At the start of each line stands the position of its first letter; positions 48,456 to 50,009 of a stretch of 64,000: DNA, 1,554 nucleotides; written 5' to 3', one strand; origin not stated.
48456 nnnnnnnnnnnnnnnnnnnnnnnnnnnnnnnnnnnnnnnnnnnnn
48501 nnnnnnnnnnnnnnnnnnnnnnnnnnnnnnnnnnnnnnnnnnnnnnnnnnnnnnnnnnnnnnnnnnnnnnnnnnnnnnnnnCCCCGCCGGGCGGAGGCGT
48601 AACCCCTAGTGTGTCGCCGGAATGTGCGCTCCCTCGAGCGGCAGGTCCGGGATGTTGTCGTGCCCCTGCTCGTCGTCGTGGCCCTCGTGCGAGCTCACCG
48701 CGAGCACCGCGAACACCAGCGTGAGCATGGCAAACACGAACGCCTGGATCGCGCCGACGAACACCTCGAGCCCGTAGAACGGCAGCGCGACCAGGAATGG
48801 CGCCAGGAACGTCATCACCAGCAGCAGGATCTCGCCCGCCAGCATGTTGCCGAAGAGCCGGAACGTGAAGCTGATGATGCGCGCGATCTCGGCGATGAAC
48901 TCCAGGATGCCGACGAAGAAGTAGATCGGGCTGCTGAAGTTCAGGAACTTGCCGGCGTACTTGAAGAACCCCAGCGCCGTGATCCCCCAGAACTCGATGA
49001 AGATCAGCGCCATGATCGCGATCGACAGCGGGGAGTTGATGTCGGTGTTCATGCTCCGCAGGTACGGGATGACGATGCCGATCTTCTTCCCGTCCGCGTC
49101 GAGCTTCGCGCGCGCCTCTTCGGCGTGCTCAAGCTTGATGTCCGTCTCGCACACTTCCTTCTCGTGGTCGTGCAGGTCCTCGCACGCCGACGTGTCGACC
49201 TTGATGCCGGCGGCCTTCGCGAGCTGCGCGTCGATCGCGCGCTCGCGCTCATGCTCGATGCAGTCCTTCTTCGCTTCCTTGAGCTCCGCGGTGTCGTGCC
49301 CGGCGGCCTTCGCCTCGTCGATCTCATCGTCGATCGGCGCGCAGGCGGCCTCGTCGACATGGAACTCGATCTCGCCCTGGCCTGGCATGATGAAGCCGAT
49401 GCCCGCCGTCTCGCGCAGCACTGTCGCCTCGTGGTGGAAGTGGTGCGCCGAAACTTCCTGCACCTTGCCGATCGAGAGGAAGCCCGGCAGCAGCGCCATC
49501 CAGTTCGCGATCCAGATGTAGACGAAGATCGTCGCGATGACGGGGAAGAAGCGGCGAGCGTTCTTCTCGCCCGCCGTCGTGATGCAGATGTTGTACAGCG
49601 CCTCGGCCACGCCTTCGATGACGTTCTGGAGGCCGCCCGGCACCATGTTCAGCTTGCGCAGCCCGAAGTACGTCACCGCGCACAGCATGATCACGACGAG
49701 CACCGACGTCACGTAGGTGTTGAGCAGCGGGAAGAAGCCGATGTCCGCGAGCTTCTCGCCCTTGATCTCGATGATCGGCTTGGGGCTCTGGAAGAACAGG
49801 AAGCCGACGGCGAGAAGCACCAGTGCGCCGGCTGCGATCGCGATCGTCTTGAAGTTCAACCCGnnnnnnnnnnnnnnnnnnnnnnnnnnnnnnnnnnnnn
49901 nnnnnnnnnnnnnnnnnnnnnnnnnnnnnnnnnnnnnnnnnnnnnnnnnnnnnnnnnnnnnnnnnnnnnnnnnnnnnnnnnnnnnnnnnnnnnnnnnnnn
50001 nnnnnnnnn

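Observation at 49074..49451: ATP synthase a-subunit carries a roughly 125-residue Cys/His-rich charged insertion in the loop after its second conserved helix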

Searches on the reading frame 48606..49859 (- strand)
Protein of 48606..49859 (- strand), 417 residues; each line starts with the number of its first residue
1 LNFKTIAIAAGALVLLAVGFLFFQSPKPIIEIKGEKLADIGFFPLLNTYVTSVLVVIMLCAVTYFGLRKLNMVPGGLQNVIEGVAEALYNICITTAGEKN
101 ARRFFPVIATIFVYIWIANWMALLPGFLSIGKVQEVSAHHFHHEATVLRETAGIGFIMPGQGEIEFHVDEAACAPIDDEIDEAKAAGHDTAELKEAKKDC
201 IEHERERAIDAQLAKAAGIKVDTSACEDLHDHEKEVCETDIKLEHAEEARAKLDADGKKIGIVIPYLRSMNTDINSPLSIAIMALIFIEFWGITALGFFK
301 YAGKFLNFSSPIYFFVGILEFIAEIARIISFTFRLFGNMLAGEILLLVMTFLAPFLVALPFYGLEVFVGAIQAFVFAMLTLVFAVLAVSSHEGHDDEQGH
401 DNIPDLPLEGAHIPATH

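Call 3: search_protein_families(library=pfam, proteins=[window:48606-49859:-], max_evalue=1)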
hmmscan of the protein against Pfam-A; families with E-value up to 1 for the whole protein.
window:48606-49859:- (417 aa): 1 family
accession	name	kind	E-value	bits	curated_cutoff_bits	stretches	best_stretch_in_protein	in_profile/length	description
PF00119.25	ATP-synt_A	-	1.5e-39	136.6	33.9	2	263-383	77-215/217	ATP synthase A chain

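Call 4: search_protein_families(library=ncbifam, proteins=[window:48606-49859:-], max_evalue=1)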
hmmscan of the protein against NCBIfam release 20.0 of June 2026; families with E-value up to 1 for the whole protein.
window:48606-49859:- (417 aa): 14 families
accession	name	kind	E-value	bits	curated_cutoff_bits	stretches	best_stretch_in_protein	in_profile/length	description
NF004481.0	PRK05815.2-3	equivalog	2.1e-35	122.4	227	2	262-394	96-224/225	F0F1 ATP synthase subunit A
NF009954.0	PRK13420.1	equivalog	1.8e-30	106.3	272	2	263-395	96-224/229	F0F1 ATP synthase subunit A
TIGR01131.1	ATP_synt_6_or_A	equivalog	3.7e-29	102.2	102.6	2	263-383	88-222/227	F0F1 ATP synthase subunit A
NF009955.0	PRK13421.1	equivalog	5.7e-29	101.2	302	2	264-399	97-228/231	F0F1 ATP synthase subunit A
NF004479.0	PRK05815.1-4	equivalog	1.2e-24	86.9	268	2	266-389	106-235/238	F0F1 ATP synthase subunit A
NF004482.0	PRK05815.2-4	equivalog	5.7e-23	81.9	225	2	46-129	30-112/252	F0F1 ATP synthase subunit A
NF004477.0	PRK05815.1-1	equivalog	1e-20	74.4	280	2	268-391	137-268/268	F0F1 ATP synthase subunit A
NF004486.0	PRK05815.3-4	equivalog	3.2e-19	69.5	272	2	269-387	107-222/224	F0F1 ATP synthase subunit A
TIGR03306.1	altF1_A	exception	3.3e-17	62.8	302.1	2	262-385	94-213/217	alternate F1F0 ATPase, F0 subunit A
NF004484.0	PRK05815.3-2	equivalog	1.1e-14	54.8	234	2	47-124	21-97/226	F0F1 ATP synthase subunit A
NF009953.0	PRK13419.1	equivalog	8.6e-14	51.6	460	2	263-401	192-342/346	F0F1 ATP synthase subunit A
NF004485.0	PRK05815.3-3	equivalog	9.1e-14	51.5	249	3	50-129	25-108/281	F0F1 ATP synthase subunit A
NF004487.0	PRK05815.3-5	equivalog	3.5e-11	42.9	224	3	274-352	111-182/269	F0F1 ATP synthase subunit A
NF009952.0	PRK13417.1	equivalog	0.0038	16.7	531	1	273-390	221-351/352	F0F1 ATP synthase subunit A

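Call 6: find_homologous_proteins(query=window:48606-49859:-, max_evalue=0.00001)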
Query window:48606-49859:- (417 aa): 5162 proteins with E <= 0.00001 among 8000 candidates; the best 120 are listed.
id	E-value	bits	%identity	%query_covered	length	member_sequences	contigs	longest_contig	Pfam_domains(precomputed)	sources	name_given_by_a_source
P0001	4.2e-274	927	100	100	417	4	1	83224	PF00119.26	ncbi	-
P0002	4.3e-224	762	83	100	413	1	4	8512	PF00119.26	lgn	-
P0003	6.2e-178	610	69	100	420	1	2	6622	PF00119.26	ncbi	ncbi:MAG TPA: F0F1 ATP synthase subunit A [Dehalococcoidia bacterium]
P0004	3.7e-177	607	69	100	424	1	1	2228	PF00119.26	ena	-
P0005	1.8e-176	605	69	91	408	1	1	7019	PF00119.26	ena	-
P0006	3.2e-175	601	70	92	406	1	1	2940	PF00119.26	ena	-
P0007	1.3e-173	596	68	100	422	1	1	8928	PF00119.26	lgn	-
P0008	1.7e-173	595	71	93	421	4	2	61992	PF00119.26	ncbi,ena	-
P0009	9.2e-173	593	68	93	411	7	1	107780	PF00119.26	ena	-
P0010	4.3e-170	584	65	98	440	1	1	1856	PF00119.26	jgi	jgi:F-type H+-transporting ATPase subunit a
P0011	1.8e-169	582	68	96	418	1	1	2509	PF00119.26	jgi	jgi:F-type H+-transporting ATPase subunit a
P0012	3.4e-167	575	66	99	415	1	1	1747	PF00119.26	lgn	-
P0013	2.2e-166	572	65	100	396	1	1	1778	PF00119.26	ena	-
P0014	2.3e-166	572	65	100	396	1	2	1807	PF00119.26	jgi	-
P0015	4.9e-166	571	67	96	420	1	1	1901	PF00119.26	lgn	-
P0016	5.9e-164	564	65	100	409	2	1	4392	PF00119.26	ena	-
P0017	1.0e-163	563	65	100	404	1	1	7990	PF00119.26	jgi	jgi:F-type H+-transporting ATPase subunit a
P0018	1.1e-163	563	65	100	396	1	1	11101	PF00119.26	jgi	jgi:F-type H+-transporting ATPase subunit a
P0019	3.0e-163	562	66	97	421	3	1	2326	PF00119.26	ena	-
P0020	4.4e-163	561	66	91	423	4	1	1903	PF00119.26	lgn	-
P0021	4.2e-162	558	64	97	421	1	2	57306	PF00119.26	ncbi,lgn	-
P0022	1.5e-161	556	64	100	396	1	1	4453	PF00119.26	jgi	jgi:F-type H+-transporting ATPase subunit a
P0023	2.0e-161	556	63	97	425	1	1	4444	PF00119.26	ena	-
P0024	1.2e-155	537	63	95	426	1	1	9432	PF00119.26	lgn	-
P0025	1.9e-154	533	64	89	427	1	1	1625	PF00119.26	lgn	-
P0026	3.4e-154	532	64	100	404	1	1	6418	PF00119.26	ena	-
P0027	3.4e-154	532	64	100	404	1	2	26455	PF00119.26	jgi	-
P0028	2.1e-152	526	62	99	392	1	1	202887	PF00119.26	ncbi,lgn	ncbi:MAG: F0F1 ATP synthase subunit A [Dehalococcoidia bacterium]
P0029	4.2e-152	525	62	100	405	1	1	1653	PF00119.26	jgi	jgi:F-type H+-transporting ATPase subunit a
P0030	9.2e-152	524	63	100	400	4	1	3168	PF00119.26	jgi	jgi:F-type H+-transporting ATPase subunit a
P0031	1.2e-151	523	63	100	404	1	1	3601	PF00119.26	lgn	-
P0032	1.2e-151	523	59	100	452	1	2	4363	PF00119.26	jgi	jgi:F0F1-type ATP synthase membrane subunit a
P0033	1.3e-150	520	65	95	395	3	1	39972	PF00119.26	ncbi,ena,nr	ncbi:MAG TPA: F0F1 ATP synthase subunit A [Dehalococcoidia bacterium]|nr:F0F1 ATP synthase subunit A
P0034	1.8e-149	516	60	96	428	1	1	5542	PF00119.26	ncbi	-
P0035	6.1e-148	511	60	100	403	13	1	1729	PF00119.26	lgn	-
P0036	7.6e-148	511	62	96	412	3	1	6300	PF00119.26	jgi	jgi:F-type H+-transporting ATPase subunit a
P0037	1.0e-147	510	63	94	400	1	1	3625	PF00119.26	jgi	jgi:F-type H+-transporting ATPase subunit a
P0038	1.1e-147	510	62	99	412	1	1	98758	PF00119.26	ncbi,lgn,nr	ncbi:MAG: F0F1 ATP synthase subunit A [Chloroflexota bacterium]|nr:F0F1 ATP synthase subunit A [Chlo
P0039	1.2e-147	510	63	99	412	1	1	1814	PF00119.26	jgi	jgi:F-type H+-transporting ATPase subunit a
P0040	1.3e-147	510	62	93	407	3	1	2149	PF00119.26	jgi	-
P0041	1.7e-147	510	57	100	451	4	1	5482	PF00119.26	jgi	jgi:F0F1-type ATP synthase membrane subunit a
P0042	1.8e-147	510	61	93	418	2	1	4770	PF00119.26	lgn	-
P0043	2.3e-147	509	62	100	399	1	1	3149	PF00119.26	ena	-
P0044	2.6e-147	509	63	95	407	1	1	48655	PF00119.26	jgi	jgi:F-type H+-transporting ATPase subunit a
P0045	6.4e-147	508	62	100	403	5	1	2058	PF00119.26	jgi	-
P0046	8.1e-147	507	62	96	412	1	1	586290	PF00119.26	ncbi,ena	-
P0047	1.1e-146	507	60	98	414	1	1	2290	PF00119.26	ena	-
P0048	1.6e-146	506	60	99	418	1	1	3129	PF00119.26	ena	-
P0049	2.5e-146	506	62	99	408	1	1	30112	PF00119.26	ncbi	-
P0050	2.7e-146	506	62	100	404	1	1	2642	PF00119.26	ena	-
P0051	2.8e-146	506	59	99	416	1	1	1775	PF00119.26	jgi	jgi:F-type H+-transporting ATPase subunit a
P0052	6.8e-146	504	63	93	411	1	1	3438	PF00119.26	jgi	-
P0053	7.1e-146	504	62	96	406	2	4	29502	PF00119.26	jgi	jgi:F-type H+-transporting ATPase subunit a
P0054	1.7e-145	503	61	100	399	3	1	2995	PF00119.26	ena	-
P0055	2.8e-145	502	61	96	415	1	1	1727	PF00119.26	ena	-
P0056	4.7e-145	502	61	96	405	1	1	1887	PF00119.26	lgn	-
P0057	4.8e-145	502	61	96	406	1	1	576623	PF00119.26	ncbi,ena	-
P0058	6.1e-145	501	59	99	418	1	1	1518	PF00119.26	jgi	-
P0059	6.6e-145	501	61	96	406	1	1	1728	PF00119.26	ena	-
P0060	9.2e-145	501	59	100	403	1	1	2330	PF00119.26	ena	-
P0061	1.4e-144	500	60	98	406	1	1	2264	PF00119.26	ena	-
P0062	3.5e-144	499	62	95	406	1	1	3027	PF00119.26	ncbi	-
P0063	5.3e-144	498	59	99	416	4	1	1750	PF00119.26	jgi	jgi:F-type H+-transporting ATPase subunit a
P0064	5.3e-144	498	61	96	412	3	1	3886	PF00119.26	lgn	-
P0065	6.4e-144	498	58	99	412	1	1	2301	PF00119.26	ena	-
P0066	7.2e-144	498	62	96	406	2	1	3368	PF00119.26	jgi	jgi:F-type H+-transporting ATPase subunit a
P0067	1.0e-143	497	61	96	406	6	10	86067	PF00119.26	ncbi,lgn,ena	-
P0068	1.0e-143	497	60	98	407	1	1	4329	PF00119.26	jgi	jgi:F-type H+-transporting ATPase subunit a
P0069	2.8e-143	496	62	96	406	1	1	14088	PF00119.26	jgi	jgi:F-type H+-transporting ATPase subunit a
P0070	4.1e-143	495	60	96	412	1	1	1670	PF00119.26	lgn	-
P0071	5.4e-143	495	60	99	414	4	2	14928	PF00119.26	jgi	-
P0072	8.7e-143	494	60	93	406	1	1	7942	PF00119.26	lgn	-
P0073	1.3e-142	494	61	96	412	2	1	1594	PF00119.26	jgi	jgi:F-type H+-transporting ATPase subunit a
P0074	2.5e-142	493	61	95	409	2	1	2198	PF00119.26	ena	-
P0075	3.6e-142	492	59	95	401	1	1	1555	PF00119.26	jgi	jgi:F-type H+-transporting ATPase subunit a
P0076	3.9e-142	492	59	100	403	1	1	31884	PF00119.26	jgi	-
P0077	4.1e-142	492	60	100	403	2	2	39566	PF00119.26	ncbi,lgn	-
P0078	7.9e-142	491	61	95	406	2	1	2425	PF00119.26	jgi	jgi:F-type H+-transporting ATPase subunit a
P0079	1.2e-141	490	59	100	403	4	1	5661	PF00119.26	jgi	-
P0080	1.3e-141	490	59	95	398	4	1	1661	PF00119.26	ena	-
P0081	1.6e-141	490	61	90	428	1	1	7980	PF00119.26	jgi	jgi:F-type H+-transporting ATPase subunit a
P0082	2.9e-141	489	60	98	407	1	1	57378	PF00119.26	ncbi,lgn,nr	ncbi:MAG TPA: F0F1 ATP synthase subunit A [Dehalococcoidia bacterium]|nr:F0F1 ATP synthase subunit A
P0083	1.3e-140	487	58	100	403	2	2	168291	PF00119.26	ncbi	ncbi:MAG: F0F1 ATP synthase subunit A [Dehalococcoidia bacterium]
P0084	1.6e-140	487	59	97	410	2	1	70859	PF00119.26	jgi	-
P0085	1.8e-140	487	59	90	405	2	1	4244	PF00119.26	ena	-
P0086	3.1e-140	486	59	99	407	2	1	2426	PF00119.26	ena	-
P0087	5.3e-140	485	58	100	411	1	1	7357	PF00119.26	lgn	-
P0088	9.1e-140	484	58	99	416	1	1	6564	PF00119.26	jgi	jgi:F-type H+-transporting ATPase subunit a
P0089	1.0e-139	484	56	95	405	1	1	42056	PF00119.26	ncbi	-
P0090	3.5e-139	482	59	97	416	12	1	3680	PF00119.26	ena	-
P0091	4.7e-139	482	60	95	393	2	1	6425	PF00119.26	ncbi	-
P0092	1.2e-138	481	59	100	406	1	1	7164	PF00119.26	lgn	-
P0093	1.5e-138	480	57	99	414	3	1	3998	PF00119.26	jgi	jgi:F-type H+-transporting ATPase subunit a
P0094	1.6e-138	480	59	95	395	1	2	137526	PF00119.26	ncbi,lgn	-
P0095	1.8e-138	480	58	99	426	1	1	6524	PF00119.26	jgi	jgi:F-type H+-transporting ATPase subunit a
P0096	2.7e-138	479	59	99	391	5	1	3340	PF00119.26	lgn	-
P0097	4.7e-138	479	57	99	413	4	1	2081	PF00119.26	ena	-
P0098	3.6e-137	476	58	94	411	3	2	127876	PF00119.26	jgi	-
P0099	4.7e-137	475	55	93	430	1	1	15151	PF00119.26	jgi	jgi:F-type H+-transporting ATPase subunit a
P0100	5.4e-137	475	58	90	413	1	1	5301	PF00119.26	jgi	-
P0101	6.6e-137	475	60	92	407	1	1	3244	PF00119.26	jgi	jgi:F-type H+-transporting ATPase subunit a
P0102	7.5e-137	475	59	97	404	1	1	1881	PF00119.26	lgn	-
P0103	1.4e-136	474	57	93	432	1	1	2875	PF00119.26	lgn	-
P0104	1.5e-136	474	58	90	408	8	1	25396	PF00119.26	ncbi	ncbi:MAG: F0F1 ATP synthase subunit A [Dehalococcoidia bacterium]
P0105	1.7e-136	473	60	97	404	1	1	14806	PF00119.26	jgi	-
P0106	4.8e-136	472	57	99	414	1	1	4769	PF00119.26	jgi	jgi:F-type H+-transporting ATPase subunit a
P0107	5.4e-136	472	56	96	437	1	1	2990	PF00119.26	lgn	-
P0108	5.9e-136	472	58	93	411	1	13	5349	PF00119.26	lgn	-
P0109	1.5e-135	470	56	99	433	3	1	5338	PF00119.26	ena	-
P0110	1.8e-135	470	58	96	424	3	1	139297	PF00119.26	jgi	-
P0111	3.0e-135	469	58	91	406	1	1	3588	PF00119.26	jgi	jgi:F-type H+-transporting ATPase subunit a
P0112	3.9e-135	469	57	95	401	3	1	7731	PF00119.26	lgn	-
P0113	4.8e-135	469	57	99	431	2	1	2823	PF00119.26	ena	-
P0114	7.1e-135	468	59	98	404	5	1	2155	PF00119.26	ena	-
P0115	3.6e-134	466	58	93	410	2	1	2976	PF00119.26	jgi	-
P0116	4.3e-134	466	55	96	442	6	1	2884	PF00119.26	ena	-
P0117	4.5e-134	465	58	97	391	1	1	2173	PF00119.26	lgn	-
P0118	5.0e-134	465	56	99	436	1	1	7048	PF00119.26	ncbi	-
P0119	2.1e-133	463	56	99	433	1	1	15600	PF00119.26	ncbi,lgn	-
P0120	3.0e-133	463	56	97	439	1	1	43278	PF00119.26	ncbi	-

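Call 9: find_related_loci(query=window:48606-49859:-, collection=genome_contigs, flank=3000)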
Query window:48606-49859:- (417 aa) in genome_contigs; peptide patterns used: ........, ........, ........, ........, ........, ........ (x = any residue, [..] = any of these).
161 stretches matched a pattern; 14 encode a relative of the query (tblastn E <= 1e-3); 14 distinct loci.
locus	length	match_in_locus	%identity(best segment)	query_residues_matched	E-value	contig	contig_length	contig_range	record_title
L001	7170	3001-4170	62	2-412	2e-163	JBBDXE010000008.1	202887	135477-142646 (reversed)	MAG: Dehalococcoidia bacterium isolate LejiaD_68_21 Lejia_D_123_length_202887_cov_13, whole genome shotgun sequence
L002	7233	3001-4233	61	2-417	2e-156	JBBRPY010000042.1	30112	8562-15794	MAG: Dehalococcoidia bacterium isolate metawrap_la1_107 W_la1_107_k141_78457L_30112_cov_13.1086, whole genome shotgun se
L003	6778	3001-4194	60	2-417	6e-153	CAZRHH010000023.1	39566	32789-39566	MAG TPA_asm: uncultured Dehalococcoidia bacterium isolate SRP136066_co1_29 genome assembly, contig: NODE_744_length_3956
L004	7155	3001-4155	59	2-398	2e-148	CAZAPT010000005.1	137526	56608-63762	MAG TPA_asm: uncultured Dehalococcoidia bacterium isolate binchicken_co185_280 genome assembly, contig: NODE_151_length_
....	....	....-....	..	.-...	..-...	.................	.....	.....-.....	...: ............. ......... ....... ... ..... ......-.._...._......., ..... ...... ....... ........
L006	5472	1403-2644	56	2-401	2e-141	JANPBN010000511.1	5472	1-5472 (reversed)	MAG: Dehalococcoidia bacterium isolate VAR_78_metabat_68 VAR_78_k141_2932478, whole genome shotgun sequence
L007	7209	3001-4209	60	2-411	2e-140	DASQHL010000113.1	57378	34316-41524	MAG TPA_asm: Dehalococcoidia bacterium isolate SMAG_U11832 k141_559440, whole genome shotgun sequence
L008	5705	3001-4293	55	2-415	3e-140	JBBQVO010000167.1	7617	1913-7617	MAG: Dehalococcoidia bacterium isolate Co_metawrap_2001 Cmw_2001_k141_12611461_length_7617_cov_9.0000, whole genome shot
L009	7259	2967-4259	56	2-412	4e-138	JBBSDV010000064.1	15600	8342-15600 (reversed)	MAG: Dehalococcoidia bacterium isolate LS1_sbin.24 LS1_sbin.24_K_411514_L_15600_cov_26.6235, whole genome shotgun sequen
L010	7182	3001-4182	62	2-402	5e-153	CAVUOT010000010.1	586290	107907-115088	MAG: uncultured Chloroflexia bacterium isolate MFD05942.bin.2.347 genome assembly, contig: contig_5577, whole genome sho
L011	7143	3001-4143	57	2-397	7e-134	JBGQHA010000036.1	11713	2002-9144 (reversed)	MAG: Dehalococcoidia bacterium isolate OBJ2_061818_090_14 k141_404994_length_11713_cov_61.5104, whole genome shotgun seq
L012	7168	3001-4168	60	4-398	7e-114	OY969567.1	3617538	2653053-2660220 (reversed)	MAG: uncultured Chloroflexia bacterium isolate MFD01561.bin.c.1 genome assembly, chromosome: 1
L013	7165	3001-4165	43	4-397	9e-81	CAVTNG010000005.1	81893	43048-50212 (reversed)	MAG: uncultured Chloroflexia bacterium isolate MFD02199.bin.2.91 genome assembly, contig: contig_29790, whole genome sho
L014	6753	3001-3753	53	45-392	2e-37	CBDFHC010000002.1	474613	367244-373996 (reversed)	MAG: Dehalococcoidia bacterium isolate d98c5b24-ffc7-4c95-8517-431039972f4c genome assembly, contig: contig_2, whole gen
